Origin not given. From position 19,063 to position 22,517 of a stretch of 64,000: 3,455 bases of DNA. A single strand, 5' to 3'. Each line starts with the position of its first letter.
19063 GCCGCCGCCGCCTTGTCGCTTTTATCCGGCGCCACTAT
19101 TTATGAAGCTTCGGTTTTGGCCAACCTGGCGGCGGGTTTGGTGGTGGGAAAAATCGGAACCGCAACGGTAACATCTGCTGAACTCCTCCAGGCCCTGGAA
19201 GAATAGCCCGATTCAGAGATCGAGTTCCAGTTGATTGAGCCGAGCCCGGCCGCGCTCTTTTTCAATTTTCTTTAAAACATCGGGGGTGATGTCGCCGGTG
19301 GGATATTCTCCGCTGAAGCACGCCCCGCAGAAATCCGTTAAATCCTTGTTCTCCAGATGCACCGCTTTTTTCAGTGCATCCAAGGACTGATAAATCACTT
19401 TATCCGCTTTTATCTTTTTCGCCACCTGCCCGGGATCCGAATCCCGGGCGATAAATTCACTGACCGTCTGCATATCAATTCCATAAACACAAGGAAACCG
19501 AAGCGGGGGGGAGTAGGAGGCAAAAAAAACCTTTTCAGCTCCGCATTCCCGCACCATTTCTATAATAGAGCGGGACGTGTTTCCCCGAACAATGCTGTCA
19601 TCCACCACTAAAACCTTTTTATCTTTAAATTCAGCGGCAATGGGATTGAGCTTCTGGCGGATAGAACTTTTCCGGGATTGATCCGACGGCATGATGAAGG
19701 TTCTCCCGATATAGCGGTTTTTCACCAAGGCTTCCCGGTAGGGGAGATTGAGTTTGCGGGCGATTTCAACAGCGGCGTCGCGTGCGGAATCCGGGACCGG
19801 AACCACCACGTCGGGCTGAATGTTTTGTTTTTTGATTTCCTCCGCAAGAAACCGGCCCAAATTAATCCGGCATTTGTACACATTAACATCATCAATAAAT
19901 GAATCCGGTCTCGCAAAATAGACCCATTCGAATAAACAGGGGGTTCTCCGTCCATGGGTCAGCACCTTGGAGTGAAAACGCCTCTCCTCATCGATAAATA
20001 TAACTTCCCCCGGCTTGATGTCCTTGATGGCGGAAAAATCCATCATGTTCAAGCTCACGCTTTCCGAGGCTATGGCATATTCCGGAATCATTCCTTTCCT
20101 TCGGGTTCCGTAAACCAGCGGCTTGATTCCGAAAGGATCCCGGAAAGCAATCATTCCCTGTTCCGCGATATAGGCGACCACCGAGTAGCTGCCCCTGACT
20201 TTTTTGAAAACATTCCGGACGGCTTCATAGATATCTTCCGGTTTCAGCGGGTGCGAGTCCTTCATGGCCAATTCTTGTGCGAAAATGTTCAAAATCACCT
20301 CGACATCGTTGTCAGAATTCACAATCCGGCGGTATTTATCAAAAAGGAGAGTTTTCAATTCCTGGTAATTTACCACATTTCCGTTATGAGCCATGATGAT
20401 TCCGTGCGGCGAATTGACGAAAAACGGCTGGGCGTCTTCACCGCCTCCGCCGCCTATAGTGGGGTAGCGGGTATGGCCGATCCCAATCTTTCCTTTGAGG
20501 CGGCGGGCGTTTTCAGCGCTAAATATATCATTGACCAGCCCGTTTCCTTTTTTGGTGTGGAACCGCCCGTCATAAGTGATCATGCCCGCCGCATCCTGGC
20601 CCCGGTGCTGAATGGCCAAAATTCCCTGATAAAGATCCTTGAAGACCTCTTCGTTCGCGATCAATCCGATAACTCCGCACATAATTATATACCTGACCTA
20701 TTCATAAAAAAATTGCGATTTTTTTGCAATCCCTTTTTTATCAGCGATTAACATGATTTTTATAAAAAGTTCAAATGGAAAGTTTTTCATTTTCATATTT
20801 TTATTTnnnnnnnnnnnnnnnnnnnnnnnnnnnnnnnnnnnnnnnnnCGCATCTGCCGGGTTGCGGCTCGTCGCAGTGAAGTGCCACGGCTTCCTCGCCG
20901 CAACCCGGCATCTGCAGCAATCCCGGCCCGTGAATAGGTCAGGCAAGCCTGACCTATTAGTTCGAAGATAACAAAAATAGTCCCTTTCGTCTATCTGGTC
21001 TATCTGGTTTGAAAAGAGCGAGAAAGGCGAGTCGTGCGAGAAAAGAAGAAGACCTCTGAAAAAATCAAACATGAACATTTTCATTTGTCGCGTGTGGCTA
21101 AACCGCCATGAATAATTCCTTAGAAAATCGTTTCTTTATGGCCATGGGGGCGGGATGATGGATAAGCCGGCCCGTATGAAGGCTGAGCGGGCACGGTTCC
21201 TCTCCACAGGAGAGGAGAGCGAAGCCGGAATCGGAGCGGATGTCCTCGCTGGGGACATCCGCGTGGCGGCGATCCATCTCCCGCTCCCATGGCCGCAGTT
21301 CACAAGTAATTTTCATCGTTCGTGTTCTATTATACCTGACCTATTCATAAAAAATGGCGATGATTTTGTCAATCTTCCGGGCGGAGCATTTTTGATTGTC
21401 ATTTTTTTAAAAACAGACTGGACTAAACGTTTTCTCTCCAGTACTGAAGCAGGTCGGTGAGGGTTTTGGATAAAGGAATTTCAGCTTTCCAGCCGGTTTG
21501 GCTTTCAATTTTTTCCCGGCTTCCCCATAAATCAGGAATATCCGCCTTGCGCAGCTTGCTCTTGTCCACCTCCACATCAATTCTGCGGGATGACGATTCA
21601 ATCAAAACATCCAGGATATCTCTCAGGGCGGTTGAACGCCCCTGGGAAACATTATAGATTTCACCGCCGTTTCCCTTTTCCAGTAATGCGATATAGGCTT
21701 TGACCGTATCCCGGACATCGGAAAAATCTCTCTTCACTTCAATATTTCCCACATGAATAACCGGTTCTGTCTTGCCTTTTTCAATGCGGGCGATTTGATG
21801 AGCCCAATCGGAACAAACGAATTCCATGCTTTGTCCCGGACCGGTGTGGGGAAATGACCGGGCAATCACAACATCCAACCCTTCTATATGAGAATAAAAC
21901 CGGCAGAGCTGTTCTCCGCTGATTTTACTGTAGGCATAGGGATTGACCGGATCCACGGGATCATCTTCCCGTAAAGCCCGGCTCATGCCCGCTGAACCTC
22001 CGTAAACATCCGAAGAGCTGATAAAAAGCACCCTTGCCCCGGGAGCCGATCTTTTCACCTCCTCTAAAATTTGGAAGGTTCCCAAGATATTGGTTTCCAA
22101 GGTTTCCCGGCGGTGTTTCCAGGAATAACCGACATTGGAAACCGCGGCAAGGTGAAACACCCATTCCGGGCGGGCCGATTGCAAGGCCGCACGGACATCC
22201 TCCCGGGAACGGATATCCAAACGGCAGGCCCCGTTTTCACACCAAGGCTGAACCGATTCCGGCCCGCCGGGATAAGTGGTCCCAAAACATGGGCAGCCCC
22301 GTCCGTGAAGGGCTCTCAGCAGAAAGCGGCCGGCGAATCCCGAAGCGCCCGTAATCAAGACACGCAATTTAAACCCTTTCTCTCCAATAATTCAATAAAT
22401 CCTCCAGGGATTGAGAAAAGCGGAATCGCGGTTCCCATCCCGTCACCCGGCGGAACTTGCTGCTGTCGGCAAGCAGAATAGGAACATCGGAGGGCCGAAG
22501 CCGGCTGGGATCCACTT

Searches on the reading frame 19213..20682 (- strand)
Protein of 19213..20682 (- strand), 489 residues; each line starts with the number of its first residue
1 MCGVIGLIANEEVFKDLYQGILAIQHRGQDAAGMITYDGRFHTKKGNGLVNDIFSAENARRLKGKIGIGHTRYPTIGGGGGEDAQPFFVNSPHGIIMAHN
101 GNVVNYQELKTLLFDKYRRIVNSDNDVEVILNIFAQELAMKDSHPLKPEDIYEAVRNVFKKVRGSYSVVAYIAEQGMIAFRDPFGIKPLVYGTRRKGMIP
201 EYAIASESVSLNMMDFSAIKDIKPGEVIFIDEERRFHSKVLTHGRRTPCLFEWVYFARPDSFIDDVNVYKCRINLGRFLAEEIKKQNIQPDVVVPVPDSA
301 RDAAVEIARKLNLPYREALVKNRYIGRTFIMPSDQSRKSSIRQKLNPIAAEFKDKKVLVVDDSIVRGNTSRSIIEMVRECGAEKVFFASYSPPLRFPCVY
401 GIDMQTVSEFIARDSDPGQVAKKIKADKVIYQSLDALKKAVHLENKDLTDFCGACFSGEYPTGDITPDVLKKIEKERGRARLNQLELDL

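Call 10: search_protein_families(library=pfam, proteins=[window:19213-20682:-])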
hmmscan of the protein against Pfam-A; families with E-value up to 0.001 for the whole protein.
window:19213-20682:- (489 aa): 4 families
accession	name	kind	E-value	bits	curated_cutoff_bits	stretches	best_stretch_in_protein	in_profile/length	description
PF13522.11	GATase_6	-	2.3e-17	63.6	27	1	63-196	9-123/130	Glutamine amidotransferase domain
PF13537.11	GATase_7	-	2.9e-15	56.8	25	1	82-210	11-120/123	Glutamine amidotransferase domain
PF00156.33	Pribosyltran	-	1.3e-12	47.8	26.3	1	276-388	15-121/158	Phosphoribosyl transferase domain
PF13230.11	GATase_4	-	0.00099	18.5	23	0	62-163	69-167/272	Glutamine amidotransferases class-II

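Call 32: find_related_loci(query=window:19213-20682:-, collection=metagenome_contigs, flank=4000)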
Query window:19213-20682:- (489 aa) in metagenome_contigs; peptide patterns used: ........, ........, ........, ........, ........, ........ (x = any residue, [..] = any of these).
600 stretches matched a pattern (row limit reached: there are more); 321 encode a relative of the query (tblastn E <= 1e-3); the best 80 are kept; 80 distinct loci.
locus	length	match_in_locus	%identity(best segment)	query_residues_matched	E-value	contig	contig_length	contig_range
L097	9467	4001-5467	75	1-489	0e+0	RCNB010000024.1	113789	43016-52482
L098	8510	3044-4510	75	1-489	0e+0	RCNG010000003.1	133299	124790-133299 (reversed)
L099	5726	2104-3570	73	1-489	0e+0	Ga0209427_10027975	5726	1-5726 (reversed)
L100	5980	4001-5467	73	1-489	0e+0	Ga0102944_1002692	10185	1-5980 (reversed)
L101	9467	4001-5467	73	1-489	0e+0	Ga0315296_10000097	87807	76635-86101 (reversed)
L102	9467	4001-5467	74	1-489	0e+0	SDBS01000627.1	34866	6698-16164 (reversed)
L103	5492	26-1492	74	1-489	0e+0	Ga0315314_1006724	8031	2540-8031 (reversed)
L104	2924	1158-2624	74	1-489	0e+0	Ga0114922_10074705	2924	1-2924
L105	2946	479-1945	71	1-489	0e+0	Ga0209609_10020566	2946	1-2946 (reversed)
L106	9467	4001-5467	74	1-489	0e+0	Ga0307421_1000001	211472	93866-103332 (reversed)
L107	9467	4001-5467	73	1-489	0e+0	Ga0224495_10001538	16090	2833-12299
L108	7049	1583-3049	72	1-489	0e+0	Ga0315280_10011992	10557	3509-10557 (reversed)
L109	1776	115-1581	72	1-489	0e+0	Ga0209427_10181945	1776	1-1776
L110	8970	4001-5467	73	1-489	0e+0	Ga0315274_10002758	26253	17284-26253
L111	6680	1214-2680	73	1-489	0e+0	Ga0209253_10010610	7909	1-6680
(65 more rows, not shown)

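Call 71: find_encoding_contigs(protein=window:19213-20682:-, flank=3000, max_places=8)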
Protein window:19213-20682:- (489 aa): no gene with exactly this product is on record in the collection.
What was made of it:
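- Tried and rejected: An exact look-up of the window's purF protein found nothing on record (call 71).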

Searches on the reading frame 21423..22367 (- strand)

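Call 10: search_protein_families(library=pfam, proteins=[window:21423-22367:-])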
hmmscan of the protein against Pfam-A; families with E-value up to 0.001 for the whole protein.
window:21423-22367:- (314 aa): 6 families
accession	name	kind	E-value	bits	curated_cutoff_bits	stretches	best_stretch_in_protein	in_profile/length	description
PF16363.11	GDP_Man_Dehyd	-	3.1e-56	191.7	27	1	4-304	1-330/332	GDP-mannose 4,6 dehydratase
PF01370.27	Epimerase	-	5.3e-51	173.8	20.9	1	3-240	1-239/240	NAD dependent epimerase/dehydratase family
PF04321.23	RmlD_sub_bind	-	2e-16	60.4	27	1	1-156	1-137/287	RmlD substrate binding domain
PF02719.21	Polysacc_synt_2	-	2.3e-10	40.6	20.2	1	51-263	62-251/293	Polysaccharide biosynthesis protein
PF07993.18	NAD_binding_4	-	1.8e-09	37.6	20.1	1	68-170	90-203/258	Male sterility protein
PF01073.25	3Beta_HSD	-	7.9e-07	28.8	22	1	4-154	1-156/280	3-beta hydroxysteroid dehydrogenase/isomerase family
